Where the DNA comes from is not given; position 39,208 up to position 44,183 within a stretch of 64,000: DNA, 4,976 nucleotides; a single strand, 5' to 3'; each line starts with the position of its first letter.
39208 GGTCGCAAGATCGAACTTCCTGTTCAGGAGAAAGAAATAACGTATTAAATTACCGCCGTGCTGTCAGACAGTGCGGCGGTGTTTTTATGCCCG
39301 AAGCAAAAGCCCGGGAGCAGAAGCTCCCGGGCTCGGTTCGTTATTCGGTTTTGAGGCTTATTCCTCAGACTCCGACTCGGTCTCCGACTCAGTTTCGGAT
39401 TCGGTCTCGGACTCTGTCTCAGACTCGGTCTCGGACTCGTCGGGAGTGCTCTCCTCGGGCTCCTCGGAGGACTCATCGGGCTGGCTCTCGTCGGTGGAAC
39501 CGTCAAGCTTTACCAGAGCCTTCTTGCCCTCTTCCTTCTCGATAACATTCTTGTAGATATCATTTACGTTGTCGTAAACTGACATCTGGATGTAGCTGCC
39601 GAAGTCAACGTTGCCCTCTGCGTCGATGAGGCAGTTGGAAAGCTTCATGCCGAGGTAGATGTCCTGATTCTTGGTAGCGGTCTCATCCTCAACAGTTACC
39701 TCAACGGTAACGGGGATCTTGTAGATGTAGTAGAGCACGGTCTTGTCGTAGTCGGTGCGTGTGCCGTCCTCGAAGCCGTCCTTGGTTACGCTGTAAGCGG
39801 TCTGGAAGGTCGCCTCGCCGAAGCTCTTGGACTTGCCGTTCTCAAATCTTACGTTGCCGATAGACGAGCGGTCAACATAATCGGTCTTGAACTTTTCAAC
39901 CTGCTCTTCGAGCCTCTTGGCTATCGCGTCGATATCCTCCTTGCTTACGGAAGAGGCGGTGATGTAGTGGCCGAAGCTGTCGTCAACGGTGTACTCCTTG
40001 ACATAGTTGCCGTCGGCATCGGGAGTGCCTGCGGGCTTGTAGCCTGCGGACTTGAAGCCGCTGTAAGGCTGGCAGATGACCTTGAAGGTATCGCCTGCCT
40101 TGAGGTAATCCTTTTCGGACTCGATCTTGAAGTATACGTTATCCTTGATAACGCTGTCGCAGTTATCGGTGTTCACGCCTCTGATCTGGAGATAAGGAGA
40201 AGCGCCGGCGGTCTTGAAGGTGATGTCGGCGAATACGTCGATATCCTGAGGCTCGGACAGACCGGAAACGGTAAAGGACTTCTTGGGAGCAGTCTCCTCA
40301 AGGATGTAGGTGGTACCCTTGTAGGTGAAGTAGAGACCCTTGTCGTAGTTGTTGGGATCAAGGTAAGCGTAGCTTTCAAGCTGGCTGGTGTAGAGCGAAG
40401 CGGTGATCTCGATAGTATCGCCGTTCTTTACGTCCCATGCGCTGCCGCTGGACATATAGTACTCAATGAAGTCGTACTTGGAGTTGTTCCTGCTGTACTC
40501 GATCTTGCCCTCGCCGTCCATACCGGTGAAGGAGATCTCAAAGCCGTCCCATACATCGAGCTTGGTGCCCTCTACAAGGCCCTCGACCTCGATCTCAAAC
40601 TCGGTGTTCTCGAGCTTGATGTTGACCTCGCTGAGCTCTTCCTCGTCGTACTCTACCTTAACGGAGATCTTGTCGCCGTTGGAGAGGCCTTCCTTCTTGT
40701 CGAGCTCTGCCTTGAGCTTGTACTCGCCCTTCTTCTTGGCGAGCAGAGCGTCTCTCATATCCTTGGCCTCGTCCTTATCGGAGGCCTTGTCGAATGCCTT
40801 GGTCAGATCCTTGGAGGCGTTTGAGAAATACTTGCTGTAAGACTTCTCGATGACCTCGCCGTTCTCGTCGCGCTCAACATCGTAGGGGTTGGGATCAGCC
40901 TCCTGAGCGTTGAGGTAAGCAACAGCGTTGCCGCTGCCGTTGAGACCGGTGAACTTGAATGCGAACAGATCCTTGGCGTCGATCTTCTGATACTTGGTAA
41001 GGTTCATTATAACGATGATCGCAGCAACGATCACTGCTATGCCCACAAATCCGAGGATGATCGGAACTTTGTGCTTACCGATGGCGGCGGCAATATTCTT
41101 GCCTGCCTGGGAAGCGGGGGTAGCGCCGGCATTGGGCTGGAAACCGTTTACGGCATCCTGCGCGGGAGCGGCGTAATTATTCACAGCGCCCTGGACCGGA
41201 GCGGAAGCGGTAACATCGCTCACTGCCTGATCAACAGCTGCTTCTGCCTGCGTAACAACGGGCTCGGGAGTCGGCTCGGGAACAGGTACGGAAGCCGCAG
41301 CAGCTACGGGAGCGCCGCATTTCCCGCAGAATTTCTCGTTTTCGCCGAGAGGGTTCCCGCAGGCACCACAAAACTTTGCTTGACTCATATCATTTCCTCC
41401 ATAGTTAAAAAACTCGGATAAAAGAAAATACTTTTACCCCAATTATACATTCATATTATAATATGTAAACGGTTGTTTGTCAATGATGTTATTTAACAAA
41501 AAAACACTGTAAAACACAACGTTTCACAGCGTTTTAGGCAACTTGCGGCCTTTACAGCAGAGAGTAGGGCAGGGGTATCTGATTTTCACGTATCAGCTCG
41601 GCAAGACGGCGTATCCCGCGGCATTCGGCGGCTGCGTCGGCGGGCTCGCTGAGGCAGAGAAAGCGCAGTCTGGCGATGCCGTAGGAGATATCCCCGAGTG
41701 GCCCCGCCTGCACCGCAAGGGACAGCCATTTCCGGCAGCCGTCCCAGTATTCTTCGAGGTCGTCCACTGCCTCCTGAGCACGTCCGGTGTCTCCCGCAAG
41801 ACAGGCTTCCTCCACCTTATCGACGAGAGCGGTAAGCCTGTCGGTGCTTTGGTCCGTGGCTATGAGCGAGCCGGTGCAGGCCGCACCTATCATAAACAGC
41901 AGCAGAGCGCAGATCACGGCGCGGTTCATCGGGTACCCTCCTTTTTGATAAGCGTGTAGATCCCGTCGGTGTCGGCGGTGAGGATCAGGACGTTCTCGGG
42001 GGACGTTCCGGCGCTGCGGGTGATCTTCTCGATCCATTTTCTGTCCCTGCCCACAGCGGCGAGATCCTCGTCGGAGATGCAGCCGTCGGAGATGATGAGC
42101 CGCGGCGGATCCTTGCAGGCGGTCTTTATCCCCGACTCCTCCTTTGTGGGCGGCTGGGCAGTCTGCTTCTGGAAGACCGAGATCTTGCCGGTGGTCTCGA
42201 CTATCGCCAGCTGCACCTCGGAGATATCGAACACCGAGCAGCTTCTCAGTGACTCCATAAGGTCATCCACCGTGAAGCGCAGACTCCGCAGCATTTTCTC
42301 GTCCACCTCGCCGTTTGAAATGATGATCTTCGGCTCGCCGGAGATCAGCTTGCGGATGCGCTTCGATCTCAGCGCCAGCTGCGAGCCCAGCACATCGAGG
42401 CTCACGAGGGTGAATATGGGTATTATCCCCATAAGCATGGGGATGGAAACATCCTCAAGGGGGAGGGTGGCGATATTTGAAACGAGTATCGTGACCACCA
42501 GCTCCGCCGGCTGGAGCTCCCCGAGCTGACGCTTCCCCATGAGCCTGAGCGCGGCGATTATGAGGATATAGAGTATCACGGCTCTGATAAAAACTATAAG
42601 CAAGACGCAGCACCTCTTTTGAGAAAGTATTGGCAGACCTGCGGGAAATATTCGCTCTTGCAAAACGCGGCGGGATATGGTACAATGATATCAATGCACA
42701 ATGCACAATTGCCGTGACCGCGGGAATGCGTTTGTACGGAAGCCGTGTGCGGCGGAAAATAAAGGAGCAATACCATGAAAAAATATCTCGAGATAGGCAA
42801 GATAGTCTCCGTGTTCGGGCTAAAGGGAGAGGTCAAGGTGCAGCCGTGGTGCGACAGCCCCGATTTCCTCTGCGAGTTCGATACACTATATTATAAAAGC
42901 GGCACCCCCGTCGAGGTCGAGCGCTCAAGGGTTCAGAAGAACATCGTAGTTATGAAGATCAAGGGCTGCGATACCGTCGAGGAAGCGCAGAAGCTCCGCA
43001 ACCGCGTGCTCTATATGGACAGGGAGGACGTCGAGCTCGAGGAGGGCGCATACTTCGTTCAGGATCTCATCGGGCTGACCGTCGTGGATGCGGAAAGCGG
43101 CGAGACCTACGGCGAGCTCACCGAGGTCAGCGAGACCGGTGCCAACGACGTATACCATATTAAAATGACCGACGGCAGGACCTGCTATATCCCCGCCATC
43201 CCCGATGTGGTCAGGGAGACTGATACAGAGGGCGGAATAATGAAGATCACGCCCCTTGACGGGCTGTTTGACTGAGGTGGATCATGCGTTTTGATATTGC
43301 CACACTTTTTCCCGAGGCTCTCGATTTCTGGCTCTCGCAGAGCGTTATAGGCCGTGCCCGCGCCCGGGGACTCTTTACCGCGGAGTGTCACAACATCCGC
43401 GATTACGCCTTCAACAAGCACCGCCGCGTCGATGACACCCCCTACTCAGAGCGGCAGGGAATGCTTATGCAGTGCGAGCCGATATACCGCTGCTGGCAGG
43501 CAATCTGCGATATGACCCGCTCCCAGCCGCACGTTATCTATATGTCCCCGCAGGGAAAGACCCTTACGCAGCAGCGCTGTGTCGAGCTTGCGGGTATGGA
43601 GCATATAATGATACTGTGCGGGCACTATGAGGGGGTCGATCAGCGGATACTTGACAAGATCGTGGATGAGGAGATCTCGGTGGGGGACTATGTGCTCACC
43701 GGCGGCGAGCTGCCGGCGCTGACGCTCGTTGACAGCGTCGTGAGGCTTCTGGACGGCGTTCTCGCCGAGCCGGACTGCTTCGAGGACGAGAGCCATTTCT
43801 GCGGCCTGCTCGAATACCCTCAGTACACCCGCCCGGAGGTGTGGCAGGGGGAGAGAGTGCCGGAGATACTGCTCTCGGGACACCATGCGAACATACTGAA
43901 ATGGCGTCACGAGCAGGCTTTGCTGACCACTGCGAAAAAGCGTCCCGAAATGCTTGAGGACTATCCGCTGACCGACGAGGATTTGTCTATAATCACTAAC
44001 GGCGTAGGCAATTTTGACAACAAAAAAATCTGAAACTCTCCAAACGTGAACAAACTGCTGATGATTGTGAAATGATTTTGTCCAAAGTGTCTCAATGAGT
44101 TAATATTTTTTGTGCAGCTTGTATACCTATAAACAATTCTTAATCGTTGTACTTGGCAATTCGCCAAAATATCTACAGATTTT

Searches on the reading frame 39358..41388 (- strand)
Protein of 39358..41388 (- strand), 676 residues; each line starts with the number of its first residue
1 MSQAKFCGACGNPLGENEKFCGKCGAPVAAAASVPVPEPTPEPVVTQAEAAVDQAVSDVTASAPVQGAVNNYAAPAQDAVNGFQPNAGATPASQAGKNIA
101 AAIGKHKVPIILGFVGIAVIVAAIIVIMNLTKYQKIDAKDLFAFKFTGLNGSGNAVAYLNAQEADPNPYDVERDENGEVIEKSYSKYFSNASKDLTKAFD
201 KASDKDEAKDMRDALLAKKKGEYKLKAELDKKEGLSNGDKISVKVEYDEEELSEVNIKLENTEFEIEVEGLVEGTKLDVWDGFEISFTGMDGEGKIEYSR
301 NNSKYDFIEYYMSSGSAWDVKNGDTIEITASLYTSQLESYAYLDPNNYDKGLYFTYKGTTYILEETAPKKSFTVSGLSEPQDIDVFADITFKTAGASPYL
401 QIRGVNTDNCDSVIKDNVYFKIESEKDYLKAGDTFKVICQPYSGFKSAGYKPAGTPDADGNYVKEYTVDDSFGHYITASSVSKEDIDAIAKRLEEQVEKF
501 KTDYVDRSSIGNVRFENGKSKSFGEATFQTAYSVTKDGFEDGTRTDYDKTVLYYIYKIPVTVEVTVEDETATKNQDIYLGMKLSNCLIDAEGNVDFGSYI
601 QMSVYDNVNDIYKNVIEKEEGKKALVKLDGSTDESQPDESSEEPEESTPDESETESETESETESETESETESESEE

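Call 4: search_protein_families(library=pfam, proteins=[window:39358-41388:-], max_evalue=0.01)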
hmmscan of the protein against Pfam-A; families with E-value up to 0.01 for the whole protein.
window:39358-41388:- (676 aa): 2 families
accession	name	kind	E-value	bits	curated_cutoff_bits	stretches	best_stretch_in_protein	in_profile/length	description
PF13240.11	Zn_Ribbon_1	-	1.5e-05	25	25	1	6-28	1-23/23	zinc-ribbon domain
PF12773.13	DZR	-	0.00045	20.8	27.3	1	3-31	11-37/45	Double zinc ribbon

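Call 5: search_protein_families(library=padloc, proteins=[window:39358-41388:-], max_evalue=0.01)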
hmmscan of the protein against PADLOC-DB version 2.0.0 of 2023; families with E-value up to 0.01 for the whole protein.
window:39358-41388:- (676 aa): 1 family
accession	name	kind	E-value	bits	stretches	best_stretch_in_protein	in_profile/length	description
PDLC03731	oMTase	-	0.0032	14.6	1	443-490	28-73/326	orphan methyltransferase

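Call 6: search_protein_families(library=ncbifam, proteins=[window:39358-41388:-], max_evalue=0.01)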
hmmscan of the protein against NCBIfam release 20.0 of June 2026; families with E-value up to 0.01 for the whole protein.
window:39358-41388:- (676 aa): 2 families
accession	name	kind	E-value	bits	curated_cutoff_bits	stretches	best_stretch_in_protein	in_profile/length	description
TIGR01477.1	RIFIN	paralog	0.0022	17.8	176.95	0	57-133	262-338/356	variant surface antigen, rifin family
NF045510.1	4Cys_prefix_kin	domain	0.0082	16.4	24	0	3-14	15-26/26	4-Cys prefix domain-containing protein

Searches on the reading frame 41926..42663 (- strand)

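Call 16: search_protein_families(library=pfam, proteins=[window:41926-42663:-], max_evalue=0.001)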
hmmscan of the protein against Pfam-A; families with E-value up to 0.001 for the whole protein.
window:41926-42663:- (245 aa): 1 family
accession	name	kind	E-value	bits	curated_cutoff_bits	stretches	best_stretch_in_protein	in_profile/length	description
PF04239.17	DUF421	-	1.7e-36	124.9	23.6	1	99-230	2-128/129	YetF C-terminal domain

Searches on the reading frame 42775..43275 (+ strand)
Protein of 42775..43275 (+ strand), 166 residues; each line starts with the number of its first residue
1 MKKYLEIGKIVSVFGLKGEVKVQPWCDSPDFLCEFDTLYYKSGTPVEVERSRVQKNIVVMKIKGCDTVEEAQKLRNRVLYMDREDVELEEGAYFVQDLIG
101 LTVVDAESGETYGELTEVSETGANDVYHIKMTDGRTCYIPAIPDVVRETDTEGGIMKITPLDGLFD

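Call 16: search_protein_families(library=pfam, proteins=[window:42775-43275:+], max_evalue=0.001)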
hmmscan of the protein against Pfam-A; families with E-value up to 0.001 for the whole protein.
window:42775-43275:+ (166 aa): 3 families
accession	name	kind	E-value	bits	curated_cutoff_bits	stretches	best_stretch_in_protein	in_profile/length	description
PF01782.24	RimM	-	6e-20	71.7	23.5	1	7-85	2-84/84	RimM N-terminal domain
PF24986.1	PRC_RimM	-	4.1e-11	42.8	27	1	96-163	2-68/69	RimM PRC barrel domain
PF05239.21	PRC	-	1.7e-09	37.9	21.2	1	91-163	2-76/78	PRC-barrel domain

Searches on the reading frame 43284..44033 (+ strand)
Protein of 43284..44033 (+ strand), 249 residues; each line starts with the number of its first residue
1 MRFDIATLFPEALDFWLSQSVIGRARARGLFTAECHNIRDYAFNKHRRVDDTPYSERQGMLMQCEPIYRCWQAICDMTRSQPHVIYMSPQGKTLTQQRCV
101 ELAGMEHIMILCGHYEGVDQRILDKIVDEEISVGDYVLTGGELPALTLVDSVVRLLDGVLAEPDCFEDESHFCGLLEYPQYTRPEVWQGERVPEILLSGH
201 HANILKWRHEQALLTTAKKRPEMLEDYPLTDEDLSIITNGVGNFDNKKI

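Call 16: search_protein_families(library=pfam, proteins=[window:43284-44033:+], max_evalue=0.001)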
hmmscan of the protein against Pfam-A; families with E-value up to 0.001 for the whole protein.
window:43284-44033:+ (249 aa): 1 family
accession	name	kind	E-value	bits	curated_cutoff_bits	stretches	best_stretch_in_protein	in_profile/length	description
PF01746.26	tRNA_m1G_MT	-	4e-56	190.3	27.3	1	23-221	2-195/195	tRNA (Guanine-1)-methyltransferase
